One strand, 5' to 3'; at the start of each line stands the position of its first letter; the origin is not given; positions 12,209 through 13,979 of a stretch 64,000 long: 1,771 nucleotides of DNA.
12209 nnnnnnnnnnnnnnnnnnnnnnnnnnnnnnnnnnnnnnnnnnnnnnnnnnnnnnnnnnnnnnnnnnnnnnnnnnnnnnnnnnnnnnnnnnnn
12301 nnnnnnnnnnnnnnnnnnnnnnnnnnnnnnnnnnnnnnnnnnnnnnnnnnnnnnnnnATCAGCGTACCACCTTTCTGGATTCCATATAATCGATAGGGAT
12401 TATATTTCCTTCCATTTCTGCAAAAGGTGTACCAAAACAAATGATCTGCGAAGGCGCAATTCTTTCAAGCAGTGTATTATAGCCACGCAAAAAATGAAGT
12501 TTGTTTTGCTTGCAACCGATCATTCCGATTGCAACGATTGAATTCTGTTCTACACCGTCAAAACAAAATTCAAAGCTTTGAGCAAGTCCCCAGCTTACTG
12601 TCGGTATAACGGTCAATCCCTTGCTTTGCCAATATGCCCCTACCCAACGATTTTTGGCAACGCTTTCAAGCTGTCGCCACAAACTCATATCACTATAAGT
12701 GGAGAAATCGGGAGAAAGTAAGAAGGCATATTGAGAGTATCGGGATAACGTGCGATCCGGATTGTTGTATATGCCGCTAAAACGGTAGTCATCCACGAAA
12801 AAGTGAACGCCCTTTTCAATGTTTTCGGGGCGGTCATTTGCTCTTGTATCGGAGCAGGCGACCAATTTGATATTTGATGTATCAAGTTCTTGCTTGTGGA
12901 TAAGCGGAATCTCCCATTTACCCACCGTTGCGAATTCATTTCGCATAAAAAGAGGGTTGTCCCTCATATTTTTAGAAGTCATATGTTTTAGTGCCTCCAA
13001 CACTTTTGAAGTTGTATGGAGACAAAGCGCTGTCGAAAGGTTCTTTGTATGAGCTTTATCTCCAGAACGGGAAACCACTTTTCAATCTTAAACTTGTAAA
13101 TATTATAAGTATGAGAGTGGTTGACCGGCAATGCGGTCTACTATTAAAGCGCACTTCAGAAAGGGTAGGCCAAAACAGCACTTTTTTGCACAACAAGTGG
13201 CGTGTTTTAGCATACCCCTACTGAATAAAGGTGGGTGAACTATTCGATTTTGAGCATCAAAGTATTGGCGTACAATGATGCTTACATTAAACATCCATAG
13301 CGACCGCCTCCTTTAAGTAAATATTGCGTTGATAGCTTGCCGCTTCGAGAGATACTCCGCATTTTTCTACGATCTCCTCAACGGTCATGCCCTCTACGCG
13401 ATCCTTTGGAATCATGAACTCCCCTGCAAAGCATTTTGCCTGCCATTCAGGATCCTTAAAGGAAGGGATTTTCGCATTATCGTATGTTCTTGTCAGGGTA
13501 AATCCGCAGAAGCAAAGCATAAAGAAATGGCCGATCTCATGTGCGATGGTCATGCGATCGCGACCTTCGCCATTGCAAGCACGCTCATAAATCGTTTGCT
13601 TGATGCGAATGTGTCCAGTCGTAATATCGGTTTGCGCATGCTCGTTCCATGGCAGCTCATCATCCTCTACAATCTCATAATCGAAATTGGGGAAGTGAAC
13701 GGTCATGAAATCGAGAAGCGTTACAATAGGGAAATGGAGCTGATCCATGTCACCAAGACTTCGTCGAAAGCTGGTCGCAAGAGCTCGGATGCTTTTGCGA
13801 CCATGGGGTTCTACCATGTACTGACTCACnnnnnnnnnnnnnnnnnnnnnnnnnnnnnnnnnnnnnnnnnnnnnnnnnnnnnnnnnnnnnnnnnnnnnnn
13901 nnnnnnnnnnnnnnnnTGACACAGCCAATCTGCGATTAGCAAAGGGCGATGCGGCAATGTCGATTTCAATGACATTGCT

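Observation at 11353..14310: AT-rich block next to tRNA-Leu: XRE - ImmA/IrrE - DUF4417 - two small ORFs, without integrase or phage genes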

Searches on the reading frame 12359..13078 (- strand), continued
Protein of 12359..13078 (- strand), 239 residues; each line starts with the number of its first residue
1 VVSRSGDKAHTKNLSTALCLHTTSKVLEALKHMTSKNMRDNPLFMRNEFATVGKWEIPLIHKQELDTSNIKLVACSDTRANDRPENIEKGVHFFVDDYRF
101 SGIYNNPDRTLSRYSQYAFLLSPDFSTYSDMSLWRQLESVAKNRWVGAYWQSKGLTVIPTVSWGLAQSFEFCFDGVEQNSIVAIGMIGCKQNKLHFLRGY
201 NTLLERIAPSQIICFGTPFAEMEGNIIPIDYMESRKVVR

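Call 66: get_annotated_region(hit=H18, flank=3500)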
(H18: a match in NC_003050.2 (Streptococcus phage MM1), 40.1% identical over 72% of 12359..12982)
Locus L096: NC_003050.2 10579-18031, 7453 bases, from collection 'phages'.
description: Streptococcus pneumoniae bacteriophage MM1 complete genome.
organism: Streptococcus phage MM1 (NCBI taxid 120574)
taxonomy: Viruses; Duplodnaviria; Heunggongvirae; Uroviricota; Caudoviricetes; Paclarkvirus; Paclarkvirus MM1
host: -; source: -; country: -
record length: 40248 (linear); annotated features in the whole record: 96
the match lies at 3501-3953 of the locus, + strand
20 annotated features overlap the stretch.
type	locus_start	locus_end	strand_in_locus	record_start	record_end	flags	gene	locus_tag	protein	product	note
CDS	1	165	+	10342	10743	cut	-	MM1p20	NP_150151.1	RusA-like Holliday junction resolvase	ORF19; putative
CDS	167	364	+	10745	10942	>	-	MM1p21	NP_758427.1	hypothetical protein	ORF20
CDS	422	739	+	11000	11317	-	-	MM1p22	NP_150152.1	hypothetical protein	ORF21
CDS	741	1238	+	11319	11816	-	-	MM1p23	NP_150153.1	DUF1642 domain-containing protein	ORF22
CDS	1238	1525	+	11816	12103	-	-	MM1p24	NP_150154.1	hypothetical protein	ORF23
CDS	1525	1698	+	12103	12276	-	-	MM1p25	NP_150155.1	hypothetical protein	ORF24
CDS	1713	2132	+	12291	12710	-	-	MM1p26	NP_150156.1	YopX family protein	ORF25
CDS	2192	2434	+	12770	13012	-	-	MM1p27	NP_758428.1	DUF3310 domain-containing protein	ORF26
CDS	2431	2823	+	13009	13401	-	-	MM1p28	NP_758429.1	hypothetical protein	ORF27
regulatory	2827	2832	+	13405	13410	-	-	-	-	minus_35_signal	putative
regulatory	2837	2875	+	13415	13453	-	-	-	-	terminator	putative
regulatory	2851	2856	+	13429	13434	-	-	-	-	minus_10_signal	putative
CDS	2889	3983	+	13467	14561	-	-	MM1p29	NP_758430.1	DUF4417 domain-containing protein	ORF28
CDS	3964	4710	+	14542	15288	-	-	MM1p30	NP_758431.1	hypothetical protein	ORF29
regulatory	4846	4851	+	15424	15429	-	-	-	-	minus_35_signal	putative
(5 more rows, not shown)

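Call 67: get_annotated_region(hit=H7, flank=5000)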
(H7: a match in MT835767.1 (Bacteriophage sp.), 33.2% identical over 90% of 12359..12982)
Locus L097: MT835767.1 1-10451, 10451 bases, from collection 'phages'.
description: UNVERIFIED: Bacteriophage sp. clone scaffold_640 genomic sequence.
organism: Bacteriophage sp. (NCBI taxid 38018)
taxonomy: Viruses
host: -; source: human fecal samples; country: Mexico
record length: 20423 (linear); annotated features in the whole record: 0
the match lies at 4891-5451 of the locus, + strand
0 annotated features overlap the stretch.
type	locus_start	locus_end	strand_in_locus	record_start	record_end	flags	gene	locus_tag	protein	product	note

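Call 81: get_annotated_region(hit=H3, flank=2500)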
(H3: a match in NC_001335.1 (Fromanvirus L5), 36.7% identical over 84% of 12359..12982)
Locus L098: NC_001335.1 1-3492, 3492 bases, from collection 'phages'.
description: Mycobacterium phage L5 complete genome.
organism: Fromanvirus L5 (NCBI taxid 31757)
taxonomy: Viruses; Duplodnaviria; Heunggongvirae; Uroviricota; Caudoviricetes; Fromanvirus
host: -; source: -; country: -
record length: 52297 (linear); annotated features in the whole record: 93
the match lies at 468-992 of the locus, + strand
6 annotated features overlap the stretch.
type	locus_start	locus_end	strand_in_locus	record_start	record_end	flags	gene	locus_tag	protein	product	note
CDS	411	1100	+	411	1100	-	1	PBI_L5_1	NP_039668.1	nuclease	-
CDS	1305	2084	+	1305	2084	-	2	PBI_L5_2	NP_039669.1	Hypothetical Protein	-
CDS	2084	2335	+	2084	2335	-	3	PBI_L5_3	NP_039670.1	Hypothetical Protein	-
CDS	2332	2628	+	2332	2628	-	4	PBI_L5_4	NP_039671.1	HNH endonuclease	-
CDS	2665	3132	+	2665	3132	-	5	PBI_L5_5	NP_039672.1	minor tail protein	-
CDS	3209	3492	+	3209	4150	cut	6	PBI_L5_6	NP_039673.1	minor tail protein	-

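Call 82: get_annotated_region(hit=H11, flank=2500)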
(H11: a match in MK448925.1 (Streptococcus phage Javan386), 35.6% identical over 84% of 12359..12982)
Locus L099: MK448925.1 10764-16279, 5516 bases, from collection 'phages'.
description: Streptococcus phage Javan386, complete genome.
organism: Streptococcus phage Javan386 (NCBI taxid 2548142)
taxonomy: Viruses; Duplodnaviria; Heunggongvirae; Uroviricota; Caudoviricetes
host: Streptococcus parauberis KCTC_11537; source: -; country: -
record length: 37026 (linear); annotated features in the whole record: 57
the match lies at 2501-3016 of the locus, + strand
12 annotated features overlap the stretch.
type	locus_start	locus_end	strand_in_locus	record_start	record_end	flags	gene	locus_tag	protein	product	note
CDS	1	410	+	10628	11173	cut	-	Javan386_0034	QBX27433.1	hypothetical protein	-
CDS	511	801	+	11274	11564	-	-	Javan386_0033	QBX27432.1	hypothetical protein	-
CDS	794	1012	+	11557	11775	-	-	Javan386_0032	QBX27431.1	hypothetical protein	-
CDS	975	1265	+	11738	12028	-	-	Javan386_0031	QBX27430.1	hypothetical protein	-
CDS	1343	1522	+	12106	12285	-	-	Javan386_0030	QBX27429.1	hypothetical protein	-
CDS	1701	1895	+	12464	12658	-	-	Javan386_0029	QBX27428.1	hypothetical protein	-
CDS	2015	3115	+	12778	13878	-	-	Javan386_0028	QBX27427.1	DNA modification methylase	-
CDS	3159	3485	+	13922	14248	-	-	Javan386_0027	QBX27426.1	hypothetical protein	-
CDS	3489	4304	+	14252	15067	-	-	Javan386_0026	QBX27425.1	hypothetical protein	-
CDS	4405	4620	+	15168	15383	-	-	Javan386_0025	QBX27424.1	hypothetical protein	-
CDS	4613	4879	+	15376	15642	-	-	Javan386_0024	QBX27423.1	hypothetical protein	-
CDS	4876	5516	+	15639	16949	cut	-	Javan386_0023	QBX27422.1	terminase large subunit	-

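Call 83: get_annotated_region(hit=H25, flank=2500)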
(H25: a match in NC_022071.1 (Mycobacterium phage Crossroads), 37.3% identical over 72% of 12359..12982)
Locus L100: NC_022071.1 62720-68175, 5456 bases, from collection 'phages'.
description: Mycobacterium phage Crossroads, complete genome.
organism: Mycobacterium phage Crossroads (NCBI taxid 1340836)
taxonomy: Viruses; Duplodnaviria; Heunggongvirae; Uroviricota; Caudoviricetes; Vilmaviridae; Lclasvirinae; Faithunavirus
host: Mycobacterium smegamtis mc2 155; source: soil; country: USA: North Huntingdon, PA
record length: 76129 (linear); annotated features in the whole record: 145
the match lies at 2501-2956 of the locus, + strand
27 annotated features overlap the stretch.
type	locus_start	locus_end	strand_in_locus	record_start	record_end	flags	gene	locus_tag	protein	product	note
CDS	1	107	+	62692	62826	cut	105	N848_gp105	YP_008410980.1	hypothetical protein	-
CDS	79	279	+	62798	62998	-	106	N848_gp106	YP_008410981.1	hypothetical protein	-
CDS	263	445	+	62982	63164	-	107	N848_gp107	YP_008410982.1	hypothetical protein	-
tRNA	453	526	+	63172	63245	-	108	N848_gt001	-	tRNA-Thr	tRNA-Thr (cgt)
CDS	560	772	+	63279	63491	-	109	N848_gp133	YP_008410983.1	hypothetical protein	-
CDS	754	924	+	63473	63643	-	110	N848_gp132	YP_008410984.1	hypothetical protein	-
tRNA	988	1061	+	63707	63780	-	111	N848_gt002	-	tRNA-Pro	tRNA-Pro (tgg)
tRNA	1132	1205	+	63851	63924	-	112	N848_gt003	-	tRNA-Trp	tRNA-Trp (cca)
CDS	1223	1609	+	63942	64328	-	113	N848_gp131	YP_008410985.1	HNH endonuclease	-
tRNA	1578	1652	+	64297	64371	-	114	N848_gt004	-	tRNA-Leu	tRNA-Leu (tag)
tRNA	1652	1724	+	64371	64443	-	115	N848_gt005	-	tRNA-His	tRNA-His (gtg)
tRNA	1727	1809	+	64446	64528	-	116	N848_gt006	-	tRNA-Tyr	tRNA-Tyr (gta)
tRNA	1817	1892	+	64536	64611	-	117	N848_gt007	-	tRNA-Gln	tRNA-Gln (ctg)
tRNA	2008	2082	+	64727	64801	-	118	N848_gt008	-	tRNA-Gly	tRNA-Gly (tcc)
tRNA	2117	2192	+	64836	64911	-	119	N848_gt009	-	tRNA-Lys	tRNA-Lys (ctt)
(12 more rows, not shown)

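Call 86: find_related_loci(query=A3, collection=viral_contigs, flank=4000)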
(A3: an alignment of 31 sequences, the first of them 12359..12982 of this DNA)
Query A3 (207 aa) in viral_contigs; peptide patterns used: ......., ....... (x = any residue, [..] = any of these).
498 stretches matched a pattern; 453 encode a relative of the query (tblastn E <= 1e-3); the best 80 are kept; 80 distinct loci.
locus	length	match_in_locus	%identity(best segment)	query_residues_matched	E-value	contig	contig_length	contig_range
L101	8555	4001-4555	38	14-197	1e-42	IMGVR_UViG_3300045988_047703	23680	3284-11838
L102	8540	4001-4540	41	17-195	1e-41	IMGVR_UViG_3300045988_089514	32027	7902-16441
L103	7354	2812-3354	39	16-197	2e-41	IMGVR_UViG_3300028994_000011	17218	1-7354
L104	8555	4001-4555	38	14-197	4e-41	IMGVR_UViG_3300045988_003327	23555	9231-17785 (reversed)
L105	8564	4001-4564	39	17-203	4e-41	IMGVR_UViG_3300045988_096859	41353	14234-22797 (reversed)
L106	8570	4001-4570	36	14-203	4e-41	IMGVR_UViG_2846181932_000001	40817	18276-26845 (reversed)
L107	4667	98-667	36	14-203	5e-41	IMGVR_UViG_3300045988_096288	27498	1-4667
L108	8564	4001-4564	39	17-203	5e-41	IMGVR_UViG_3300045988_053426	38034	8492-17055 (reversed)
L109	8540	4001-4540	40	17-195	1e-40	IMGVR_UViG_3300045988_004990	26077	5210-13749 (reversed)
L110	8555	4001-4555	36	14-197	1e-40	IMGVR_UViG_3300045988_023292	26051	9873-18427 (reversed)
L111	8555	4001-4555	36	14-197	2e-40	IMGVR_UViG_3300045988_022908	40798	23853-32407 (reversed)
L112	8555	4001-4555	37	14-197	1e-40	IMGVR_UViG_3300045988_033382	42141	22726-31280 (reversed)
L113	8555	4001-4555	37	14-197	1e-40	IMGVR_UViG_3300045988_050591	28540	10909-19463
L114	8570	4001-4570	36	14-203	1e-40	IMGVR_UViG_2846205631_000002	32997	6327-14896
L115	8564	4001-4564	39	17-203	1e-40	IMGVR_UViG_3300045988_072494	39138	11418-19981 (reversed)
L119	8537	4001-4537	40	17-195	2e-40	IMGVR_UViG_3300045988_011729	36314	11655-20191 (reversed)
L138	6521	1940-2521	38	1-194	5e-40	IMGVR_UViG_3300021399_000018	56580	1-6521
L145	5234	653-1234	38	17-207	4e-40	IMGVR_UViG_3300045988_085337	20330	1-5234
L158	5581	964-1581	35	1-207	8e-40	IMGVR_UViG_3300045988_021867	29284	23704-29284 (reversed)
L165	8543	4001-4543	39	17-197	9e-40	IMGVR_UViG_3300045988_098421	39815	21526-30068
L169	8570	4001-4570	37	17-207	2e-39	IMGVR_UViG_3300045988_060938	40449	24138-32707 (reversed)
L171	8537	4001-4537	39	17-195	2e-39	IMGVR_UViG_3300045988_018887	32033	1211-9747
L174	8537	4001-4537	39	17-195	3e-39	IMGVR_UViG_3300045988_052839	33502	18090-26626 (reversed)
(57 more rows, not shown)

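Call 96: search_protein_families(library=pfam, proteins=[L138:3331-3975:+, L138:4294-4935:+, L158:1712-2368:+, L145:3296-3691:+, L174:3432-3968:+, L169:4616-5515:+, L169:5741-6640:+, L100:3022-3369:+, L096:3964-4710:+, L171:4585-5010:+], max_evalue=0.01)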
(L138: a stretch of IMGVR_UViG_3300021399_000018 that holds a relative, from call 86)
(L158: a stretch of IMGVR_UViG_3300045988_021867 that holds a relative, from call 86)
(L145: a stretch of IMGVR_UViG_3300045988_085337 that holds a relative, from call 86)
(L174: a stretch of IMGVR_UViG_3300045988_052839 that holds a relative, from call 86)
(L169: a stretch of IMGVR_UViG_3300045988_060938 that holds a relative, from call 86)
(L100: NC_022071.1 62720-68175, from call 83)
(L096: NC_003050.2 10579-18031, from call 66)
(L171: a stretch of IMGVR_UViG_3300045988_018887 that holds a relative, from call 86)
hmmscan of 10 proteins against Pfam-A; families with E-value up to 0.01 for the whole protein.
L138:3331-3975:+ (215 aa): 0 families

L138:4294-4935:+ (214 aa): 1 family
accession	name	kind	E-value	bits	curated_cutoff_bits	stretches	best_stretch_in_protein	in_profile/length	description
PF15644.12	Gln_amidase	-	1.9e-08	35.8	24.1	1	67-175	2-113/114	Papain fold toxin 1, glutamine deamidase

L158:1712-2368:+ (219 aa): 0 families

L145:3296-3691:+ (132 aa): 1 family
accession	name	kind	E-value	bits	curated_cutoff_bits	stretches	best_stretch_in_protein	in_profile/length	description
PF15529.11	Ntox24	-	0.0018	19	24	1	44-97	14-72/91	Bacterial toxin 24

L174:3432-3968:+ (179 aa): 1 family
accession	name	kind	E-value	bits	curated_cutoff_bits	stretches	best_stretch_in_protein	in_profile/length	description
PF15800.10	CiPC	-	0.0027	18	27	1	85-173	226-308/338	Clock interacting protein circadian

L169:4616-5515:+ (300 aa): 0 families

L169:5741-6640:+ (300 aa): 0 families

L100:3022-3369:+ (116 aa): 0 families

L096:3964-4710:+ (248 aa): 0 families

L171:4585-5010:+ (142 aa): 0 families

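Call 106: search_protein_families(library=phrogs, proteins=[L145:3296-3691:+, L174:3432-3968:+, L165:3482-3922:+, L138:3331-3975:+, L138:4294-4935:+, L158:1712-2368:+, L169:5741-6640:+, L100:3022-3369:+, L096:3964-4710:+, L119:4584-5756:+], max_evalue=0.001)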
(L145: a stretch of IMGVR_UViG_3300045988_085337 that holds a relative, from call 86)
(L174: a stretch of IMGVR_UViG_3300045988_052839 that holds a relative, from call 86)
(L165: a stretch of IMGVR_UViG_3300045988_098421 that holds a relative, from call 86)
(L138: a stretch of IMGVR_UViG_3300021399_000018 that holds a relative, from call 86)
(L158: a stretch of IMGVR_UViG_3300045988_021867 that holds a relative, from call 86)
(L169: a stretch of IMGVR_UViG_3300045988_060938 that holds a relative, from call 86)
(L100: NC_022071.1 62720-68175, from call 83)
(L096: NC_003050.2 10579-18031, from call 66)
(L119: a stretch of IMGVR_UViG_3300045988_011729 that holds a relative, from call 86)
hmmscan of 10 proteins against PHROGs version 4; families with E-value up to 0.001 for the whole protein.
L145:3296-3691:+ (132 aa): 1 family
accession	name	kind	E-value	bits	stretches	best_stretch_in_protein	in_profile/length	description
phrog_9479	-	unknown function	1.4e-55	188.6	1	1-130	1-132/136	-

L174:3432-3968:+ (179 aa): 0 families

L165:3482-3922:+ (147 aa): 0 families

L138:3331-3975:+ (215 aa): 1 family
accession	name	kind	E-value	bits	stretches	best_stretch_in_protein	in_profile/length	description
phrog_7153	-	other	2e-07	31.9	1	79-206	64-183/187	zinc-finger protease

L138:4294-4935:+ (214 aa): 2 families
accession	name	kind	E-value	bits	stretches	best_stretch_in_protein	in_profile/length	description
phrog_5234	-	unknown function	6.4e-17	63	1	2-184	55-236/339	-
phrog_28631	-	unknown function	1.5e-08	34.7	1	59-93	359-393/550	-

L158:1712-2368:+ (219 aa): 0 families

L169:5741-6640:+ (300 aa): 0 families

L100:3022-3369:+ (116 aa): 1 family
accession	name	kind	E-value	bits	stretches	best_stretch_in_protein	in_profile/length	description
phrog_6170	-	unknown function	7.1e-63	211.5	1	1-116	2-118/118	-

L096:3964-4710:+ (248 aa): 1 family
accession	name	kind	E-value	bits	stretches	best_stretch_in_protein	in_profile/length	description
phrog_5057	-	unknown function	1.8e-173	575.8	1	1-248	1-248/248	-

L119:4584-5756:+ (390 aa): 2 families
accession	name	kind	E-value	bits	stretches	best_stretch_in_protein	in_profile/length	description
phrog_581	-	head and packaging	9.5e-90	303.2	1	5-388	20-381/564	minor head protein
phrog_12049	-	head and packaging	0.0004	20.2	0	112-373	101-352/745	head morphogenesis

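Call 112: get_annotated_region(hit=H2, flank=2000)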
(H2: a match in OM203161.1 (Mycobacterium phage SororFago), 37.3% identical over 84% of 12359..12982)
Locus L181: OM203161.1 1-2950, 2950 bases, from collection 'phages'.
description: Mycobacterium phage SororFago, complete genome.
organism: Mycobacterium phage SororFago (NCBI taxid 2910959)
taxonomy: Viruses; Duplodnaviria; Heunggongvirae; Uroviricota; Caudoviricetes; Luchadorvirus
host: Mycobacterium smegmatis mc2 155; source: soil; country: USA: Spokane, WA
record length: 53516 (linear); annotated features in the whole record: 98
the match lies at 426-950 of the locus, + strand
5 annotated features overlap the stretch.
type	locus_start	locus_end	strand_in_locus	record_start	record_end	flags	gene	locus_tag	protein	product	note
CDS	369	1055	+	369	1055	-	1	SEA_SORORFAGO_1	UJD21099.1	hypothetical protein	-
CDS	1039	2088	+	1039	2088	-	2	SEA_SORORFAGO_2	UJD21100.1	hypothetical protein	-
CDS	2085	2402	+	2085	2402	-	3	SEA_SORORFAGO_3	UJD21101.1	hypothetical protein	-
CDS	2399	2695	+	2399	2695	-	4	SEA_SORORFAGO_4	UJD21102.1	HNH endonuclease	-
CDS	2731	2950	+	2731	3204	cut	5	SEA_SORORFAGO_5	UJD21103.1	terminase small subunit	terminase, small subunit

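Call 113: get_annotated_region(hit=H8, flank=2000)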
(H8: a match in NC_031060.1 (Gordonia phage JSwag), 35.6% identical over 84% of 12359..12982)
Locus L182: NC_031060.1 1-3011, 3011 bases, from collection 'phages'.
description: Gordonia phage JSwag, complete genome.
organism: Gordonia phage JSwag (NCBI taxid 1887649)
taxonomy: Viruses; Duplodnaviria; Heunggongvirae; Uroviricota; Caudoviricetes; Soupsvirus
host: Gordonia terrae 3612; source: soil; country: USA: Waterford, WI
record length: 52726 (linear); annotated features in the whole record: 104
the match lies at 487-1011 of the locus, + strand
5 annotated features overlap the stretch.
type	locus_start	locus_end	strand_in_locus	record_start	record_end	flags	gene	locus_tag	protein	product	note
CDS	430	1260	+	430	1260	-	1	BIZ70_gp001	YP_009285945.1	nuclease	-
CDS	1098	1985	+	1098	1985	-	2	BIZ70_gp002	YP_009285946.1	ADP-ribosyltransferase exoenzyme toxin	ADP ribosyltransferase, VIP2-like toxin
CDS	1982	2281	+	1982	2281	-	3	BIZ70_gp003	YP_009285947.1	hypothetical protein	-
CDS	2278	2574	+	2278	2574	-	4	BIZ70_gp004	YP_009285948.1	HNH endonuclease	-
CDS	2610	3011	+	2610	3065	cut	5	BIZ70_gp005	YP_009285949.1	minor tail protein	-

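Call 116: search_protein_families(library=pfam, proteins=[L181:1039-2088:+, L182:1098-1985:+, L098:1305-2084:+, L181:369-1055:+, L182:430-1260:+, L181:2085-2402:+, L182:1982-2281:+], max_evalue=0.01)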
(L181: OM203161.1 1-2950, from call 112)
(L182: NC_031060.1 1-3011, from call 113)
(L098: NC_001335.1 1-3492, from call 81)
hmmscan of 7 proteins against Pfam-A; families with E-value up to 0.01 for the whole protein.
L181:1039-2088:+ (349 aa): 1 family
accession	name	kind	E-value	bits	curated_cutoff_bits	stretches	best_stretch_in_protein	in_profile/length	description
PF15644.12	Gln_amidase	-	2e-11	45.4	24.1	1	129-237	2-111/114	Papain fold toxin 1, glutamine deamidase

L182:1098-1985:+ (295 aa): 1 family
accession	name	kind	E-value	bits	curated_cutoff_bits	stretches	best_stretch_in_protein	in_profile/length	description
PF03496.20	ADPrib_exo_Tox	-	4.1e-21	75.7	23.4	1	100-292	16-190/196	ADP-ribosyltransferase exoenzyme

L098:1305-2084:+ (259 aa): 1 family
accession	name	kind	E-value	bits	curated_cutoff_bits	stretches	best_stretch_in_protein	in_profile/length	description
PF12294.13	DUF3626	-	1.8e-06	27.6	27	1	198-237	161-200/301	Protein of unknown function (DUF3626)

L181:369-1055:+ (228 aa): 1 family
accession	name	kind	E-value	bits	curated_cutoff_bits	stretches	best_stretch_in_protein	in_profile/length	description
PF14386.11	DUF4417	-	1.9e-71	239.8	28.9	1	27-210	2-182/183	Domain of unknown function (DUF4417)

L182:430-1260:+ (276 aa): 1 family
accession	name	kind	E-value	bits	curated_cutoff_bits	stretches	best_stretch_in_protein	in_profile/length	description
PF14386.11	DUF4417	-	2.2e-65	220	28.9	1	27-210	2-182/183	Domain of unknown function (DUF4417)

L181:2085-2402:+ (105 aa): 0 families

L182:1982-2281:+ (99 aa): 0 families

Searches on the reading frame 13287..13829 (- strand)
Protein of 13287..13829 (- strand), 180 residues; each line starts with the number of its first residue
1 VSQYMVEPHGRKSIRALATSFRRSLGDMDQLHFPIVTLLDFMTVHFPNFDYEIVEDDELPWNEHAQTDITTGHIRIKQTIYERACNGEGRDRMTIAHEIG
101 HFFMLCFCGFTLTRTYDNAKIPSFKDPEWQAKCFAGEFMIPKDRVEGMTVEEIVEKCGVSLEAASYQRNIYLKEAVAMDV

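Call 4: search_protein_families(library=pfam, proteins=[window:13287-13829:-], max_evalue=0.1)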
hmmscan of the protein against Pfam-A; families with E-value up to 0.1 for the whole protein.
window:13287-13829:- (180 aa): 2 families
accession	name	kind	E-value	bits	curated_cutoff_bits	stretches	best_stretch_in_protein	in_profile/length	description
PF06114.19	Peptidase_M78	-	2.9e-08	34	22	1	75-166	26-120/123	IrrE N-terminal-like domain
PF08281.18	Sigma70_r4_2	-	0.092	12.9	25.7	0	144-163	23-42/54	Sigma-70, region 4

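Call 5: search_protein_families(library=phrogs, proteins=[window:13287-13829:-], max_evalue=0.1)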
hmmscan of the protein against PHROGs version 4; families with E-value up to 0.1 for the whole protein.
window:13287-13829:- (180 aa): 5 families
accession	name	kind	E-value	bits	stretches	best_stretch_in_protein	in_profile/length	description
phrog_87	-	other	4e-10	40.8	1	48-171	49-164/227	metallo-protease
phrog_1914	-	unknown function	1.8e-08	35.4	1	80-168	84-174/222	-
phrog_19315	-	unknown function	5.7e-06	26.6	1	80-169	84-177/348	-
phrog_2439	-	transcription regulation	0.0003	20.8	1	90-146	196-246/367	transcriptional regulator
phrog_1516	-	unknown function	0.0024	18.5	1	74-163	70-168/227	-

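Call 6: search_protein_families(library=padloc, proteins=[window:13287-13829:-], max_evalue=0.1)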
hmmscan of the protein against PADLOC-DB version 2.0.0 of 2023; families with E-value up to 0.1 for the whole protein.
window:13287-13829:- (180 aa): 13 families
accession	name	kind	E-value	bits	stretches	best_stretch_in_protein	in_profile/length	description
PDLC04141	capP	-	1.2e-11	42.6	1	73-166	51-148/242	capP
PDLC03953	RmrA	-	2.3e-07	28.4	1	88-147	205-251/373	-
PDLC03948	RmrA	-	7.7e-05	19.7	1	85-144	201-255/397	-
PDLC03944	RmrA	-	0.00011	19.4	1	87-144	195-247/384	-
PDLC03951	RmrA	-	0.00024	18.2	1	89-145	203-252/400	-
PDLC03947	RmrA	-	0.00024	18.1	1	88-145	205-257/383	-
PDLC03949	RmrA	-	0.00066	16.6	1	90-151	188-237/363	-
PDLC03945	RmrA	-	0.00081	16.7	1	91-146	208-257/394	-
PDLC03954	RmrA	-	0.0022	15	1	90-143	207-255/380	-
PDLC03952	RmrA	-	0.008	13.1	1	90-144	219-268/395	-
PDLC03950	RmrA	-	0.018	12.1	1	89-152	194-251/369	-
PDLC04133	mad1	-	0.029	12.6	1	148-175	6-33/60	mads_1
PDLC03955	RmrA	-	0.033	11.4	1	86-145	209-256/371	-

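Call 7: search_protein_families(library=ncbifam, proteins=[window:13287-13829:-], max_evalue=0.1)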
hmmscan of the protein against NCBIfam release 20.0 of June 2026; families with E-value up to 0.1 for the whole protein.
window:13287-13829:- (180 aa): 1 family
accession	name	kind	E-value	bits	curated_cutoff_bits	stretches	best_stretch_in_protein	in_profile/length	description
NF052239.1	antitox_spr1629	equivalog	0.0013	17.9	335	1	90-146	207-257/377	spr1629 family repressor/antitoxin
